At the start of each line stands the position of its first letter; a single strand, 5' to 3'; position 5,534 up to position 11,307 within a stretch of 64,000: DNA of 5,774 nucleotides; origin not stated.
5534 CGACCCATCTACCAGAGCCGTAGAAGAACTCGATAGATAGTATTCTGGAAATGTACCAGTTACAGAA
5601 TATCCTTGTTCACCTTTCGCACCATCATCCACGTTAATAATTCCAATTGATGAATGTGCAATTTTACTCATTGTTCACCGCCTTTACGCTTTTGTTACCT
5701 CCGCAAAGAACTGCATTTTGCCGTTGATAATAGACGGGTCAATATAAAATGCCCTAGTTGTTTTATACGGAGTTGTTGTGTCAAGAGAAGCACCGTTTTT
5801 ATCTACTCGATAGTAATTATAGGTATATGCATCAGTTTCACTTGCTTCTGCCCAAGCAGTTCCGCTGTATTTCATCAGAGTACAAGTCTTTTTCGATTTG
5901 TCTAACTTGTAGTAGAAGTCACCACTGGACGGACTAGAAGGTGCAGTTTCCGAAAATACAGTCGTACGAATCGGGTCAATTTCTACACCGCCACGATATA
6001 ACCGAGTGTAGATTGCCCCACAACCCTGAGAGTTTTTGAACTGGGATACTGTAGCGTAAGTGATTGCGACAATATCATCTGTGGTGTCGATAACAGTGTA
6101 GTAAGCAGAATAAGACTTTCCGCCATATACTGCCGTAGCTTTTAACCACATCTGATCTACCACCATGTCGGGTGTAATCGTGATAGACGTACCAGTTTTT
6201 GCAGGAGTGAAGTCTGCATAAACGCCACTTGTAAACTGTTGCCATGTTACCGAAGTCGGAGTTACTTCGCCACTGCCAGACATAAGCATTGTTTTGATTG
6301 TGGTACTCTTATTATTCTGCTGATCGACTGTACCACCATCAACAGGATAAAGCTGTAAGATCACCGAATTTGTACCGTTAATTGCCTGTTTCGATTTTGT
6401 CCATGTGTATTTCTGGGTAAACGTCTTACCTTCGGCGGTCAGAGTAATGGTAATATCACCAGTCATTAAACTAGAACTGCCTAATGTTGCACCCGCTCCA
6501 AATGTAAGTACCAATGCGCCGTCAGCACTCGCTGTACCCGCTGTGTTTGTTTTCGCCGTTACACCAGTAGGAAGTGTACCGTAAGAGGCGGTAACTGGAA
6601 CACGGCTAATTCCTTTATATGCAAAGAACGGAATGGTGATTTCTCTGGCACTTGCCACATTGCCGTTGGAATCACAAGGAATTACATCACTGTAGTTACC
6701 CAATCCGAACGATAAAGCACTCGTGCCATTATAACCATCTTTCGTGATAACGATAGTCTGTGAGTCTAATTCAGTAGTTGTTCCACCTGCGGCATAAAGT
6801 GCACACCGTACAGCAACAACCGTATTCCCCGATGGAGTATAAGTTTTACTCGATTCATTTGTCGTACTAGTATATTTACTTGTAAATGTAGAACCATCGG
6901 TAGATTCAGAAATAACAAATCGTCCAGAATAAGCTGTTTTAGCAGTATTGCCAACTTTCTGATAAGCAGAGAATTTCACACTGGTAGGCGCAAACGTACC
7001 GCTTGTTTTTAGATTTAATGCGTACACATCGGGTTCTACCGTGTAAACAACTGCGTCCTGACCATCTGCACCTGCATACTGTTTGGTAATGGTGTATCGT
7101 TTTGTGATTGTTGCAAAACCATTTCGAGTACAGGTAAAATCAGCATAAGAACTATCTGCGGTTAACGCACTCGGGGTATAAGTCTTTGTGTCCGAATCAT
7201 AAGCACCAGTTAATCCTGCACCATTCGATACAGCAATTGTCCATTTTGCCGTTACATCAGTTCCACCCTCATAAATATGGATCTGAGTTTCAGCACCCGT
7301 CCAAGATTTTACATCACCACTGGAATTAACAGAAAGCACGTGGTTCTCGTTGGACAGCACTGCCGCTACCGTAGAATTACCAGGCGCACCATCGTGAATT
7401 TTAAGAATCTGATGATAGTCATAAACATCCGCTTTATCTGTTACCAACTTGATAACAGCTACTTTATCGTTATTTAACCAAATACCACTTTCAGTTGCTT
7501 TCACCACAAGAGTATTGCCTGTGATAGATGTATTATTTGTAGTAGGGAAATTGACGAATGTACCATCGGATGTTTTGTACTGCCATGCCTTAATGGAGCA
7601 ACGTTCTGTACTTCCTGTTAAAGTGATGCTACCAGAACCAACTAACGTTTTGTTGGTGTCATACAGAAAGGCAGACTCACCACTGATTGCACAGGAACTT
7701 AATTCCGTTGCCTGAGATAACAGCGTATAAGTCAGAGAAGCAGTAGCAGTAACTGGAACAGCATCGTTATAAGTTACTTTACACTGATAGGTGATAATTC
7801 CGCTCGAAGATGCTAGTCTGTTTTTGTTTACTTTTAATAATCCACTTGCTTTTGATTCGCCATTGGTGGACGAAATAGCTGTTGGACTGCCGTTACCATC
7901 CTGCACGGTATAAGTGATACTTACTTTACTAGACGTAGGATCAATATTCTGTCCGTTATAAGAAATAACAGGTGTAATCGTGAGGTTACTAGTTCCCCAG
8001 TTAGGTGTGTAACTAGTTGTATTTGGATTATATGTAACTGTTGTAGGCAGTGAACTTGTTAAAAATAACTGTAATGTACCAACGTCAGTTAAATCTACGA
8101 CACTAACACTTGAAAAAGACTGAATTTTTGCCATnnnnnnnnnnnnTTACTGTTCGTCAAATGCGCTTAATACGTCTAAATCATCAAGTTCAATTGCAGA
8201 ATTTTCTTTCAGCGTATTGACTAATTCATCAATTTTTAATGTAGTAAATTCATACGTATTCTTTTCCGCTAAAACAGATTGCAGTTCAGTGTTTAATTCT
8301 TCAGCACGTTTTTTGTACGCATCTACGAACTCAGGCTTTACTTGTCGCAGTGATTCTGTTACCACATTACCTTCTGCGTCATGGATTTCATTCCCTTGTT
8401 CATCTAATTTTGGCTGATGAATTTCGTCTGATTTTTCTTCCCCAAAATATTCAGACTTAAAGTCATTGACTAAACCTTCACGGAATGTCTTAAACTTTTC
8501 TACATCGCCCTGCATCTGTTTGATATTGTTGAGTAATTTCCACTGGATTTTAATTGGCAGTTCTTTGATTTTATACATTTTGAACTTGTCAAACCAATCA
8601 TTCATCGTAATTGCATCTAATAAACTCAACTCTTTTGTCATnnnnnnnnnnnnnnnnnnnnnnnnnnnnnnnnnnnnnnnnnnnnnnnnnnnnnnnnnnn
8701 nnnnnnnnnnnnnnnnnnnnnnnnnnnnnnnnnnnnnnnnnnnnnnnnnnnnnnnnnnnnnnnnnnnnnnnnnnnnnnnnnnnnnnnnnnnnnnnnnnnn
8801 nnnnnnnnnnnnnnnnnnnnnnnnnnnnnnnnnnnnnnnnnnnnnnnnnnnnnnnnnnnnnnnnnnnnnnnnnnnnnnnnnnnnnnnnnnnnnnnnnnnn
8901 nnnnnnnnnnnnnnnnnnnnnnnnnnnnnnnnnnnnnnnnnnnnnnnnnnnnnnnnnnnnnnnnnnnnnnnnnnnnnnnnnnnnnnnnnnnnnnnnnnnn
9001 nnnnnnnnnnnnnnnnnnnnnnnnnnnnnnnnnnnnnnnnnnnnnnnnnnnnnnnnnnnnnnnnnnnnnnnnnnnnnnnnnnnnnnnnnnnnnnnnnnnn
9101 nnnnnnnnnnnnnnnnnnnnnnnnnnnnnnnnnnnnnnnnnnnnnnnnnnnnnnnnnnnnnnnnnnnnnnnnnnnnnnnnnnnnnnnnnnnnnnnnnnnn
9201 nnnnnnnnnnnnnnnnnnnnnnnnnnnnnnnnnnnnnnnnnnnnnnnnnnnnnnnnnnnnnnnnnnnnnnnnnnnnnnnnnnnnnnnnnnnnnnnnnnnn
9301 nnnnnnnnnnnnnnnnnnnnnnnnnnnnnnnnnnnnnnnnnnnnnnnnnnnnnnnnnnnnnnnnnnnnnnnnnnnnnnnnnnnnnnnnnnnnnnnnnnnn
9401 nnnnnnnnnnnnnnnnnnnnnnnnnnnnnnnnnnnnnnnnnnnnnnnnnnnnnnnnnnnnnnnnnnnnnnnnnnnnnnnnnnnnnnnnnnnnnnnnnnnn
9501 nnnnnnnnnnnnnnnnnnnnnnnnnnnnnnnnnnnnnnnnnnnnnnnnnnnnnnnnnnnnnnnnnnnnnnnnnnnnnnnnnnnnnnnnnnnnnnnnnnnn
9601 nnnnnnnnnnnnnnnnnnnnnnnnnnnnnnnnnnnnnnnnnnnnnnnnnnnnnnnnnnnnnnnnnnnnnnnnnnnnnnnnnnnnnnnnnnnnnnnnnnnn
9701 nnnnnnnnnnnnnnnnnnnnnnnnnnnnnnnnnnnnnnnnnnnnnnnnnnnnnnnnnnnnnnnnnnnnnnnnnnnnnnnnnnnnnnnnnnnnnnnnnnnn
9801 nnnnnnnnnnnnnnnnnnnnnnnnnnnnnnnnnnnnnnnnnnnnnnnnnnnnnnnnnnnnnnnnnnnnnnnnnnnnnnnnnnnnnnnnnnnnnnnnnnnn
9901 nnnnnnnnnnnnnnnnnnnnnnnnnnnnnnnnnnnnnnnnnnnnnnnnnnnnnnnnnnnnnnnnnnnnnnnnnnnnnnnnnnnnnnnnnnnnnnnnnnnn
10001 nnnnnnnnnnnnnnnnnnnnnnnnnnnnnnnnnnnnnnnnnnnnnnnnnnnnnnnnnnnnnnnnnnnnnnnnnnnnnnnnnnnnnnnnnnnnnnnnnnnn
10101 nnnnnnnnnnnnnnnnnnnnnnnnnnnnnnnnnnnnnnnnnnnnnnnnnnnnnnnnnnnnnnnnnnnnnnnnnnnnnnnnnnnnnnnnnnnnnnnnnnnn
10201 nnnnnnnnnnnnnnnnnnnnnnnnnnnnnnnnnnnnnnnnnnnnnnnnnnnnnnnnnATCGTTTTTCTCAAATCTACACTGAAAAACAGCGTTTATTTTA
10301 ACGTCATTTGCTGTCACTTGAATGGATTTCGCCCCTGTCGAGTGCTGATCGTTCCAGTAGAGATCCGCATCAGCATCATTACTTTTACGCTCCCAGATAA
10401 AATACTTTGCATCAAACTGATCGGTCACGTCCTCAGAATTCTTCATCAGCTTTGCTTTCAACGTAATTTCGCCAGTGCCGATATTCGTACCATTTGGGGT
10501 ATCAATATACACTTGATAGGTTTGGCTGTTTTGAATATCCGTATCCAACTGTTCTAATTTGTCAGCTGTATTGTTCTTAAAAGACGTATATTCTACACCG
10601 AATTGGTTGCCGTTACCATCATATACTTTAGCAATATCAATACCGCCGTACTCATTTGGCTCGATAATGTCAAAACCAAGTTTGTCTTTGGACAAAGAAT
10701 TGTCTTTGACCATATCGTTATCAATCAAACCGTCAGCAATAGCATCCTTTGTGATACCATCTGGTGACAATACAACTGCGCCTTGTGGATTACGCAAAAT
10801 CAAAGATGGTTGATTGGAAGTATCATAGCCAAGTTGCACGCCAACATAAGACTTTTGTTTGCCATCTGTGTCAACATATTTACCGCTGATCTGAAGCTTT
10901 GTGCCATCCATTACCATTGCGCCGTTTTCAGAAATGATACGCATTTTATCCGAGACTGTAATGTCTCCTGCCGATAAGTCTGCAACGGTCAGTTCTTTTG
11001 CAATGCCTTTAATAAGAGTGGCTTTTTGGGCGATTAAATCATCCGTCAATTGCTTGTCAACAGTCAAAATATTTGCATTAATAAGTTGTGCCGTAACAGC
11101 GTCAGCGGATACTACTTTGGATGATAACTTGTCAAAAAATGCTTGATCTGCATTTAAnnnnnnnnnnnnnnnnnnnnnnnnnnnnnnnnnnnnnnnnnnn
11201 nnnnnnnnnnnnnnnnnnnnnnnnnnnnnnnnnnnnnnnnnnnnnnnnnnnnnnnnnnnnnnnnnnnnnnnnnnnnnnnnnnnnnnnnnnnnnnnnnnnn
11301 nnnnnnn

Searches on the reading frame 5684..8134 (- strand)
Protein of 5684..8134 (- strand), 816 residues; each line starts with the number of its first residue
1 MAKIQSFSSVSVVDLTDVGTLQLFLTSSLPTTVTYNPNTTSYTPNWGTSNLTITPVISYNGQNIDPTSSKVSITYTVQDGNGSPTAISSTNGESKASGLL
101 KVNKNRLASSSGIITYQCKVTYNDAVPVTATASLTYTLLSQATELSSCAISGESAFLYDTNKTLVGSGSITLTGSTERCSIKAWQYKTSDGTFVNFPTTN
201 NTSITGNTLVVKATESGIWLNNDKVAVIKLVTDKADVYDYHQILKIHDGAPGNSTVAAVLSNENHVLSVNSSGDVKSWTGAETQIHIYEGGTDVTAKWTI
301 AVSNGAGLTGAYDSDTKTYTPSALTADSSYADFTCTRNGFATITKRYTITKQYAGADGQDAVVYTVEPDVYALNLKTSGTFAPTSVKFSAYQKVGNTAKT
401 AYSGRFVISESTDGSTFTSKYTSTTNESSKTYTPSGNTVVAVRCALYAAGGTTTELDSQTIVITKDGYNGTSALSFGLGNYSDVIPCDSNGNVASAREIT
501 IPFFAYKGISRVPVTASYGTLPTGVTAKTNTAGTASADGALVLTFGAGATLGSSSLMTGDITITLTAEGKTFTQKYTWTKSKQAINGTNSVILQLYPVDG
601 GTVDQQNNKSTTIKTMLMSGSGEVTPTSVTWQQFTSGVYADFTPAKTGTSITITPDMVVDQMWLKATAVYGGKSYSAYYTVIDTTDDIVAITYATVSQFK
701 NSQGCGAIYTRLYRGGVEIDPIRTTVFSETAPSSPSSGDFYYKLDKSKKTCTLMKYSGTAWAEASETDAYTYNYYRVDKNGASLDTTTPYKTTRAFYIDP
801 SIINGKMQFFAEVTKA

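Call 5: search_protein_families(library=pfam, proteins=[window:5684-8134:-], max_evalue=0.01)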
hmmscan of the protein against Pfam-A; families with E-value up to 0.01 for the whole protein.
window:5684-8134:- (816 aa): 0 families

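Call 55: search_protein_families(library=phrogs, proteins=[window:5684-8134:-], max_evalue=0.001)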
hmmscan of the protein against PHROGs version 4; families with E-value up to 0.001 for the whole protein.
window:5684-8134:- (816 aa): 2 families
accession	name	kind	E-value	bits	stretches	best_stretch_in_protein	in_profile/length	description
phrog_3267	-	tail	4.1e-37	129.2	2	2-143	2-154/369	tail protein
phrog_33923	-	unknown function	1.5e-10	39.7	2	358-485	1163-1288/2146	-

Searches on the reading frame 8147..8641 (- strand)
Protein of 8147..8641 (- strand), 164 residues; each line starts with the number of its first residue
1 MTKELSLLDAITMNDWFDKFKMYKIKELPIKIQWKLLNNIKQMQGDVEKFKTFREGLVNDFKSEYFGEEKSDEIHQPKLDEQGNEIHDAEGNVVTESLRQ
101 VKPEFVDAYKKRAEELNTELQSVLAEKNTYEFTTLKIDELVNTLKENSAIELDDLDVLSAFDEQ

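Call 5: search_protein_families(library=pfam, proteins=[window:8147-8641:-], max_evalue=0.01)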
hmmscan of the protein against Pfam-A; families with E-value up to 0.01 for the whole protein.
window:8147-8641:- (164 aa): 1 family
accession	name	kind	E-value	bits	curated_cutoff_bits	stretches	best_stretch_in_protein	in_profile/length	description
PF21128.4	MCM4_WHD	-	0.0038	17.7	24.4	1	110-160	4-52/75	MCM4, winged helix domain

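Call 18: find_related_loci(query=window:8147-8641:-, collection=viral_contigs, flank=3000)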
Query window:8147-8641:- (164 aa) in viral_contigs; peptide patterns used: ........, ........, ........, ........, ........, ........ (x = any residue, [..] = any of these).
12 stretches matched a pattern, but none encodes a relative of the query by tblastn (E <= 1e-3).

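Call 20: find_homologous_proteins(query=window:8147-8641:-)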
Query window:8147-8641:- (164 aa): 2 proteins with E <= 0.001 among 59 candidates.
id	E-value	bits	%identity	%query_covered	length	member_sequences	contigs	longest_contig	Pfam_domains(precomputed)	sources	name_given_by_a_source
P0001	2.7e-98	344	98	100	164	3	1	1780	-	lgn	-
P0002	1.4e-24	105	38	98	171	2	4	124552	-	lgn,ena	-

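Call 21: find_encoding_contigs(protein=P0001, flank=6000)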
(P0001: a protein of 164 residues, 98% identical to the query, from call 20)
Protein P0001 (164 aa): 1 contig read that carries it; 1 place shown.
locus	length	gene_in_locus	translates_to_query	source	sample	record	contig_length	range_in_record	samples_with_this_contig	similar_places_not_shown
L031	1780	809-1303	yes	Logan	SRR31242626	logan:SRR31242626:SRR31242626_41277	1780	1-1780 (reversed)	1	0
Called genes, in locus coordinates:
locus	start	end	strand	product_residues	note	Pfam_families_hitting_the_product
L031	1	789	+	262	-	?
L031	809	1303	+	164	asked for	-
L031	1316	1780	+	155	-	?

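Call 22: find_encoding_contigs(protein=P0002, flank=6000)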
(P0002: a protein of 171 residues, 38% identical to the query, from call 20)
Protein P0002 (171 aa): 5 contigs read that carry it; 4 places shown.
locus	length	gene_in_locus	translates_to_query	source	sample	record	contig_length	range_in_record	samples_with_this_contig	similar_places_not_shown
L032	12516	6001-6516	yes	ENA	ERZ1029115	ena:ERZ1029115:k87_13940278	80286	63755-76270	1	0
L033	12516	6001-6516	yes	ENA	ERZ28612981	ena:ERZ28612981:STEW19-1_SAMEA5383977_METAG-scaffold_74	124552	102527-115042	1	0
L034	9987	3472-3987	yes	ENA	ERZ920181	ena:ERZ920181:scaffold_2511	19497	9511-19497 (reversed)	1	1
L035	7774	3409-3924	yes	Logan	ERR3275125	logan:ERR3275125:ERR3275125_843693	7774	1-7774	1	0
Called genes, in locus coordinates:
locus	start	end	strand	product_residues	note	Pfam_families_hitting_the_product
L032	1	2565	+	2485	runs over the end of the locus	-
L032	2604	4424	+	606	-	PF07953:Toxin_R_bind_N (faint), PF13385:Laminin_G_3, PF00354:Pentaxin (faint), PF13385:Laminin_G_3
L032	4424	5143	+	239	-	-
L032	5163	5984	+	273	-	-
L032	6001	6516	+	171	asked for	-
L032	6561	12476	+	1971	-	PF13884:Peptidase_S74 (weak)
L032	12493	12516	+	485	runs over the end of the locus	PF01183:Glyco_hydro_25, PF05257:CHAP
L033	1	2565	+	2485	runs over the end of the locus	-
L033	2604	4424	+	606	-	PF07953:Toxin_R_bind_N (faint), PF13385:Laminin_G_3, PF00354:Pentaxin (faint), PF13385:Laminin_G_3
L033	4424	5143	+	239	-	-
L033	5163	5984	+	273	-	-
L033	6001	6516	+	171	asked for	-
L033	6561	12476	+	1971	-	PF13884:Peptidase_S74 (weak)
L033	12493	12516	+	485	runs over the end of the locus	PF01183:Glyco_hydro_25, PF05257:CHAP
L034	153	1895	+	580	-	PF13385:Laminin_G_3, PF07953:Toxin_R_bind_N (faint), PF00354:Pentaxin (faint), PF13385:Laminin_G_3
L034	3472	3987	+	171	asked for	-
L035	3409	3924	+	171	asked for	-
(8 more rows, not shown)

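Call 23: find_encoding_contigs(protein=window:8147-8641:-, flank=6000)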
Protein window:8147-8641:- (164 aa): 8 contigs read that carry it; 5 places shown.
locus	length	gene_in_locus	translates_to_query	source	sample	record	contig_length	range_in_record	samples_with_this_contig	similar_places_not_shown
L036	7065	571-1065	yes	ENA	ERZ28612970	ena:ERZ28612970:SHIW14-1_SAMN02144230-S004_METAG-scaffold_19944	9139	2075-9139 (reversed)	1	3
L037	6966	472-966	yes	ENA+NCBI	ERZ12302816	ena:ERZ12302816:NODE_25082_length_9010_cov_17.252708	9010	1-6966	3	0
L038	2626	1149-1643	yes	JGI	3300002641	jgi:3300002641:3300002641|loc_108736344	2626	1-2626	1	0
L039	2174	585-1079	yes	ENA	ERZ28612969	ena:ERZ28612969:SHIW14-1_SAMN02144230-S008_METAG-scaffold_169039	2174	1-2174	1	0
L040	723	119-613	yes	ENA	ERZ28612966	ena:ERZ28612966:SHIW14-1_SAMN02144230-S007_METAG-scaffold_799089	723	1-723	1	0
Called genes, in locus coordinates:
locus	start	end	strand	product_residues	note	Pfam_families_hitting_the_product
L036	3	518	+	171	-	?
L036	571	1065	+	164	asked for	-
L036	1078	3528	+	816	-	-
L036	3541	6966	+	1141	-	PF11839:Alanine_zipper (faint)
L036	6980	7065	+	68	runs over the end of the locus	-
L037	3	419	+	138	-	?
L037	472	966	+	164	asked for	-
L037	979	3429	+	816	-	-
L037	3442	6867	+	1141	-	PF11839:Alanine_zipper (faint)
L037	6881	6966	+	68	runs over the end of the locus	-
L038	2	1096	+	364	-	?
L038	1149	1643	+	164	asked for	-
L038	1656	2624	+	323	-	?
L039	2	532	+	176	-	?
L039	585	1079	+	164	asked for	-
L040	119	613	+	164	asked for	-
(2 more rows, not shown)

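Call 55: search_protein_families(library=phrogs, proteins=[window:8147-8641:-], max_evalue=0.001)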
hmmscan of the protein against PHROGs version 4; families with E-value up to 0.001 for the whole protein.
window:8147-8641:- (164 aa): 0 families

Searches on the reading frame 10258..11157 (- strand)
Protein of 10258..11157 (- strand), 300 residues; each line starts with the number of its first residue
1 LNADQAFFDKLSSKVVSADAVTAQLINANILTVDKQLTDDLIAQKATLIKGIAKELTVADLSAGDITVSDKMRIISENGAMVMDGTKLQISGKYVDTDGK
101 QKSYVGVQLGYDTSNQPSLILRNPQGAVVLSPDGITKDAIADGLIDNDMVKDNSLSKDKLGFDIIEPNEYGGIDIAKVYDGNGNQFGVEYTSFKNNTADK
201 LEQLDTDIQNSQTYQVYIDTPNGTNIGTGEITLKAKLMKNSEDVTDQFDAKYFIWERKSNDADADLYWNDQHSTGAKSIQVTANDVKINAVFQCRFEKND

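Call 73: find_homologous_proteins(query=window:10258-11157:-, max_evalue=1e-20)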
Query window:10258-11157:- (300 aa): 32 proteins with E <= 1e-20 among 1555 candidates.
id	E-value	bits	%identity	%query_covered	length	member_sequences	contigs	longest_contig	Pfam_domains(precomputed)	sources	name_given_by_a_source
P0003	2.1e-83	299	49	99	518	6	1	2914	-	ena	-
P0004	1.6e-72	263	46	97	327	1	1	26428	-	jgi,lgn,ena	-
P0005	2.9e-72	262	47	98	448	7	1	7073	-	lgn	-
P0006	2.4e-71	259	62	64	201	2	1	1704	-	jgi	jgi:hypothetical protein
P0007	1.2e-67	247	48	94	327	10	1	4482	-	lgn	-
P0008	6.1e-65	238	42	97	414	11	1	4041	-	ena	-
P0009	2.4e-63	233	41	97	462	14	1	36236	-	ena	-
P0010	9.2e-62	228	41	99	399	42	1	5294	-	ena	-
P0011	3.4e-61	226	40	97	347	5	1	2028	-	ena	-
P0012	1.5e-59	220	39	99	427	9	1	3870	-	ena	-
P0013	2.7e-57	213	45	81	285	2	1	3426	-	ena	-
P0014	1.1e-56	211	49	67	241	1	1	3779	-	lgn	-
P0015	1.7e-56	210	43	84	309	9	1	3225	-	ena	-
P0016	8.9e-54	201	42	92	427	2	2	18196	-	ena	-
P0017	3.8e-51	193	43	74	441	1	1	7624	-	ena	-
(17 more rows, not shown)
